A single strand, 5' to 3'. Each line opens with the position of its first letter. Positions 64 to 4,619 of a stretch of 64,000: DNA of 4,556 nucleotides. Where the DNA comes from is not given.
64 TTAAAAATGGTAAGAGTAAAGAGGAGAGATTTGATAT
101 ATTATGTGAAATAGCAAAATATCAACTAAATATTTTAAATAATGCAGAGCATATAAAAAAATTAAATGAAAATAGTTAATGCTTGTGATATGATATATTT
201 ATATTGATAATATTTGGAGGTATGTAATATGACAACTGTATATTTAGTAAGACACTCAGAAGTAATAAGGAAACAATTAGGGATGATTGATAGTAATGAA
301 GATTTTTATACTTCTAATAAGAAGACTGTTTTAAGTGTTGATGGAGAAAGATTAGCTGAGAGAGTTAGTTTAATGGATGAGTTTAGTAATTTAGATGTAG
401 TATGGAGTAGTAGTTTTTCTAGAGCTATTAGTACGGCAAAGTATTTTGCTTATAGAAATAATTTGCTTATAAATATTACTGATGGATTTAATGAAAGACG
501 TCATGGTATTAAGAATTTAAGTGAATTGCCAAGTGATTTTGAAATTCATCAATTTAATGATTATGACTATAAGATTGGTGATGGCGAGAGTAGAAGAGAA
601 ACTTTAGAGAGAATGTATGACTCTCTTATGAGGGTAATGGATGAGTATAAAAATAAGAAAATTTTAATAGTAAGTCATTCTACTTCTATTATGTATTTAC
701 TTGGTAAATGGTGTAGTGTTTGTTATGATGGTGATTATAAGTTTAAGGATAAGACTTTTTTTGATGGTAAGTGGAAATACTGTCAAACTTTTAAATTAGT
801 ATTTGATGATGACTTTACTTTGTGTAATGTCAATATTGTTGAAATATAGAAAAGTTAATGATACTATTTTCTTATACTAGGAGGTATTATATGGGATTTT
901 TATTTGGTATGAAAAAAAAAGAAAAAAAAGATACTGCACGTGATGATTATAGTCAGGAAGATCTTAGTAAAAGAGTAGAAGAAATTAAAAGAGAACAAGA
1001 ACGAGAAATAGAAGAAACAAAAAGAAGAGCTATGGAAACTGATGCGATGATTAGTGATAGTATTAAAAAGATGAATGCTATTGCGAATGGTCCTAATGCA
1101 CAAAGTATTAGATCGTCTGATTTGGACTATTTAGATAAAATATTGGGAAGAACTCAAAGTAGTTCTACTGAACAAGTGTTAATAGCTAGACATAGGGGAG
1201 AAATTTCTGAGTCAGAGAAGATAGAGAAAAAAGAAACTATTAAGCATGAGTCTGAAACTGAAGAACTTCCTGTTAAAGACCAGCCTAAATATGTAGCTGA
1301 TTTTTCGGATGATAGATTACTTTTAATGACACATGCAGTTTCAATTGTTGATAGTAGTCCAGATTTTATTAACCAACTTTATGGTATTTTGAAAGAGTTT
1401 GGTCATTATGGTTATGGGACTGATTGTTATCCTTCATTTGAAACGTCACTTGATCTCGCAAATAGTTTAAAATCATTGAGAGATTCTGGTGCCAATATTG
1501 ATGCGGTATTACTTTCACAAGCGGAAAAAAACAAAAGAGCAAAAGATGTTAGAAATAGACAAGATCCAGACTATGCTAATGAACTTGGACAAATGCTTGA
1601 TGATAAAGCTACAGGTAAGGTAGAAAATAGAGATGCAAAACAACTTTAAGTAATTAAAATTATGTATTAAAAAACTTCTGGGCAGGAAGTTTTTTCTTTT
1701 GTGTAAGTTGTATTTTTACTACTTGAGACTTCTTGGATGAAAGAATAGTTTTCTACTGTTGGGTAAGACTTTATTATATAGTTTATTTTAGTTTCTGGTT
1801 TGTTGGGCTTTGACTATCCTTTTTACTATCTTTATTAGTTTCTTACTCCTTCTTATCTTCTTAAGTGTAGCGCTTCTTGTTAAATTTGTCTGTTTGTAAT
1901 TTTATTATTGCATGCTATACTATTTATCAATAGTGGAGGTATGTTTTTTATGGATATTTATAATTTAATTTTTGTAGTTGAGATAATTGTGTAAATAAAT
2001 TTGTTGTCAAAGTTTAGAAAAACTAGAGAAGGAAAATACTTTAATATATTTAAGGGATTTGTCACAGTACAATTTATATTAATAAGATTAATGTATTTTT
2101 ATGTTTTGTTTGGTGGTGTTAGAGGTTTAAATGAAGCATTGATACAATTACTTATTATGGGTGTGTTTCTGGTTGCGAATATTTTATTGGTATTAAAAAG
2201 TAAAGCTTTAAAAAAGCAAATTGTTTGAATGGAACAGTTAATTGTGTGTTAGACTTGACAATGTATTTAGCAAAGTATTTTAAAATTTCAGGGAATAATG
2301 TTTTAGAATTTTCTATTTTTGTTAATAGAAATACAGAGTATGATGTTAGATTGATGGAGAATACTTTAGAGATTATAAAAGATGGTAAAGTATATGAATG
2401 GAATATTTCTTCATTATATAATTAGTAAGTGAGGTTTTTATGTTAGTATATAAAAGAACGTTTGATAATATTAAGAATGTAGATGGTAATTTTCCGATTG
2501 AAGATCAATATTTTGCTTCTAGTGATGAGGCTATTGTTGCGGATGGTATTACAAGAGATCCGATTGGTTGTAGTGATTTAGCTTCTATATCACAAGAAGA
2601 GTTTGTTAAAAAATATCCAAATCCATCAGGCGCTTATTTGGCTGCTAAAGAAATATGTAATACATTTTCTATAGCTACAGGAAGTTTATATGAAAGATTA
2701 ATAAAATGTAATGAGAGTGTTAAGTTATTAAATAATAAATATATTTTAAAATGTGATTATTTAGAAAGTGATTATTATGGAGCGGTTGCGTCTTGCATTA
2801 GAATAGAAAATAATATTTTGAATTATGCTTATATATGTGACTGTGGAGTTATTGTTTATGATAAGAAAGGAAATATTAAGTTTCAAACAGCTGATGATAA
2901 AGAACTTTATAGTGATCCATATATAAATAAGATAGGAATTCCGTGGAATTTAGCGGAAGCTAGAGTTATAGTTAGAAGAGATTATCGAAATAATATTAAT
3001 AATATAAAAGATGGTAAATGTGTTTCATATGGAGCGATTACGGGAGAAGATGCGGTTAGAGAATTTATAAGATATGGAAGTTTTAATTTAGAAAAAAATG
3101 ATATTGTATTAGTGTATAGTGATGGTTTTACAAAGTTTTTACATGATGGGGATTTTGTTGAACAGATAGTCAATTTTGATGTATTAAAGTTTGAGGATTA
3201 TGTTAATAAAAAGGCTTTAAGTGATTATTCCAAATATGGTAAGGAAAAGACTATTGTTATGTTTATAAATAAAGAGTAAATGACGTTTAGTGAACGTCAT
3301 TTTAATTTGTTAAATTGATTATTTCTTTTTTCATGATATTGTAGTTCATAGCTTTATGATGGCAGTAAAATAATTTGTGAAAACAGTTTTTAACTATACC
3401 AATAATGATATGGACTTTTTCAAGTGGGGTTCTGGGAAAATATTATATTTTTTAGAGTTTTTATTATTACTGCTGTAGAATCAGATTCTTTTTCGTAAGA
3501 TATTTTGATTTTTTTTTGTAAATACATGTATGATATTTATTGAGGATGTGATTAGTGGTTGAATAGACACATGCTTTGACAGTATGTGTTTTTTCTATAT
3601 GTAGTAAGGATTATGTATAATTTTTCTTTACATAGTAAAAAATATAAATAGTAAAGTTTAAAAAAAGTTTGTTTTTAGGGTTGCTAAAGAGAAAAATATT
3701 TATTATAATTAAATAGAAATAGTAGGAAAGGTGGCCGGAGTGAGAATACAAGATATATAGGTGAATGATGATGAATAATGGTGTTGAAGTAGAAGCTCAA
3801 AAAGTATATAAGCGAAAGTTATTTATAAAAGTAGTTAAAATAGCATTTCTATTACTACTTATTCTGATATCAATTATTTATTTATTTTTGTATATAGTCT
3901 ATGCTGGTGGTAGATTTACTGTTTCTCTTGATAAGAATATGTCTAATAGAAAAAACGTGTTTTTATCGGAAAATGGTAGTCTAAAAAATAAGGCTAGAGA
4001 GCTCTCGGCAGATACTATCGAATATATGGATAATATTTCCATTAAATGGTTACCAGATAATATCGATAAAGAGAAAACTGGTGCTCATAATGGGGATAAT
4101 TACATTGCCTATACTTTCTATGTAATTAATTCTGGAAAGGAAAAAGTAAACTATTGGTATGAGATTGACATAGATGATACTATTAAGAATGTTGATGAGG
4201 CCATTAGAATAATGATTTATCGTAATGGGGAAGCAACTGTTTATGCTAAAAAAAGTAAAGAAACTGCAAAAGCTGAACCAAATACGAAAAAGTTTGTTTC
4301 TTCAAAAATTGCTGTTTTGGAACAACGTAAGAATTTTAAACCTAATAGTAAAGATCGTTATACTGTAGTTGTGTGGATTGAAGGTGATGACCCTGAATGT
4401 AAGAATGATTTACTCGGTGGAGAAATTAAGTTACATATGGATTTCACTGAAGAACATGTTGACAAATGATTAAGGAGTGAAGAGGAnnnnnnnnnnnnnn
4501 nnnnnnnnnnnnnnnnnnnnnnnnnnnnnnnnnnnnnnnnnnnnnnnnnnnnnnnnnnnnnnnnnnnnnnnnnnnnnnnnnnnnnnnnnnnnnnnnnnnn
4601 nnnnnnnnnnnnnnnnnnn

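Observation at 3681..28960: About 25-kb accessory locus with three SipW paralogs, at least eight TasA/camelysin-like secreted proteins and a 2839-aa beta-helix giant protein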

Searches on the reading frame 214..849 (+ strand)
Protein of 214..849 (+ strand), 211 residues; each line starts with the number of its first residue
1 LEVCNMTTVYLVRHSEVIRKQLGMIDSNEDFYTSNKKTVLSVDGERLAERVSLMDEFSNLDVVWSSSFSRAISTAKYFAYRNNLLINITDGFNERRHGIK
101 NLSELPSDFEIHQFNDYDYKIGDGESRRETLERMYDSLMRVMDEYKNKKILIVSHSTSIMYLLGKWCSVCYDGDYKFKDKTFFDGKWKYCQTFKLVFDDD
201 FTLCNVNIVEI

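Call 86: search_protein_families(library=pfam, max_evalue=0.001, proteins=[window:214-849:+])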
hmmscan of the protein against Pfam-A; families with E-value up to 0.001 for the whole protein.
window:214-849:+ (211 aa): 1 family
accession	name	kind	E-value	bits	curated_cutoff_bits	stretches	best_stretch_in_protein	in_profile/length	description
PF00300.27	His_Phos_1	-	2.9e-19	69.9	21.7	1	9-168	1-160/194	Histidine phosphatase superfamily (branch 1)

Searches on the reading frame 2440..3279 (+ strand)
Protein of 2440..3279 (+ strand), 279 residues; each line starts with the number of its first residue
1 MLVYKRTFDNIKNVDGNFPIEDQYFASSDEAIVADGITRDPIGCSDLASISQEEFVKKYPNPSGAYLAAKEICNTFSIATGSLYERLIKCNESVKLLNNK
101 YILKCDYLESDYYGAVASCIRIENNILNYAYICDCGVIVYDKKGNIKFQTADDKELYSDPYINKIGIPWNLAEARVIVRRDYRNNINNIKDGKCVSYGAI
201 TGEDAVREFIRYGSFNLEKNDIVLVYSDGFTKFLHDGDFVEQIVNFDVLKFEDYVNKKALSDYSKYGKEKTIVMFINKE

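Call 6: search_protein_families(library=pfam, max_evalue=0.1, proteins=[window:2440-3279:+])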
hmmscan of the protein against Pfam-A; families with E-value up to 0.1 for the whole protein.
window:2440-3279:+ (279 aa): 1 family
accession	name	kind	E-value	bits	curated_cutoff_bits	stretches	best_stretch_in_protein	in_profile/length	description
PF22122.2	InlK_D2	-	0.064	14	26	0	16-82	40-105/112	Internalin K domain D2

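Call 8: search_protein_families(library=ncbifam, max_evalue=0.1, proteins=[window:2440-3279:+])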
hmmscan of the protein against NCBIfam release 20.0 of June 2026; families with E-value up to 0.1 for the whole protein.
window:2440-3279:+ (279 aa): 1 family
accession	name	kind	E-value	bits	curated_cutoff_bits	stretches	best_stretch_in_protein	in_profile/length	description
NF033484.1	Stp1_PP2C_phos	equivalog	0.019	14.5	230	0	212-244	169-201/232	Stp1/IreP family PP2C-type Ser/Thr phosphatase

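Call 34: search_protein_families(library=padloc, max_evalue=0.01, proteins=[window:2440-3279:+])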
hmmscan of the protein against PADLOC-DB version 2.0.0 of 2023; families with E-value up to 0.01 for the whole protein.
window:2440-3279:+ (279 aa): 0 families

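Call 55: search_protein_families(library=phrogs, max_evalue=0.001, proteins=[window:2440-3279:+])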
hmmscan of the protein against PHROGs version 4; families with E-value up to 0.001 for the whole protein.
window:2440-3279:+ (279 aa): 0 families

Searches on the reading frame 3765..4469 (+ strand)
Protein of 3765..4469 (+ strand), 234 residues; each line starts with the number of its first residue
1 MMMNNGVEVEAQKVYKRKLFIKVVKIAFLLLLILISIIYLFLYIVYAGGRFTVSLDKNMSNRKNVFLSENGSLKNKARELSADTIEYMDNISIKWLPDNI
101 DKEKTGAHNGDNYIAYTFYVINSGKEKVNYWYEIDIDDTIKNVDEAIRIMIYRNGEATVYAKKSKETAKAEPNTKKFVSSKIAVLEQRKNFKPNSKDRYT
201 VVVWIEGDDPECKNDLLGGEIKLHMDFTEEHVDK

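Call 5: search_protein_families(library=pfam, max_evalue=0.1, proteins=[window:3765-4469:+])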
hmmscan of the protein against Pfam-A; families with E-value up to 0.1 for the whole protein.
window:3765-4469:+ (234 aa): 3 families
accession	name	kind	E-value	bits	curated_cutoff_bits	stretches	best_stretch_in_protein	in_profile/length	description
PF13800.11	Sigma_reg_N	-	0.0072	17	26.3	1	13-54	5-39/91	Sigma factor regulator N-terminal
PF06691.16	DUF1189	-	0.049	13.6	28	1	14-134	13-132/244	Protein of unknown function (DUF1189)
PF13698.11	DUF4156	-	0.066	14.1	28.9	0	56-91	36-71/90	Domain of unknown function (DUF4156)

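Call 7: search_protein_families(library=ncbifam, max_evalue=0.1, proteins=[window:3765-4469:+])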
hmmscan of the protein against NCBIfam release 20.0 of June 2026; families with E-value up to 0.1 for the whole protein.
window:3765-4469:+ (234 aa): 1 family
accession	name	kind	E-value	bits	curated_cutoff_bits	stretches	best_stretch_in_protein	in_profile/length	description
NF045771.1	MPN454_MG319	equivalog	0.034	14.5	60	1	18-50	1-32/133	MG319/MPN454 family protein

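Call 55: search_protein_families(library=phrogs, max_evalue=0.001, proteins=[window:3765-4469:+])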
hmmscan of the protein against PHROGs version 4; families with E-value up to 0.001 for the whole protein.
window:3765-4469:+ (234 aa): 0 families
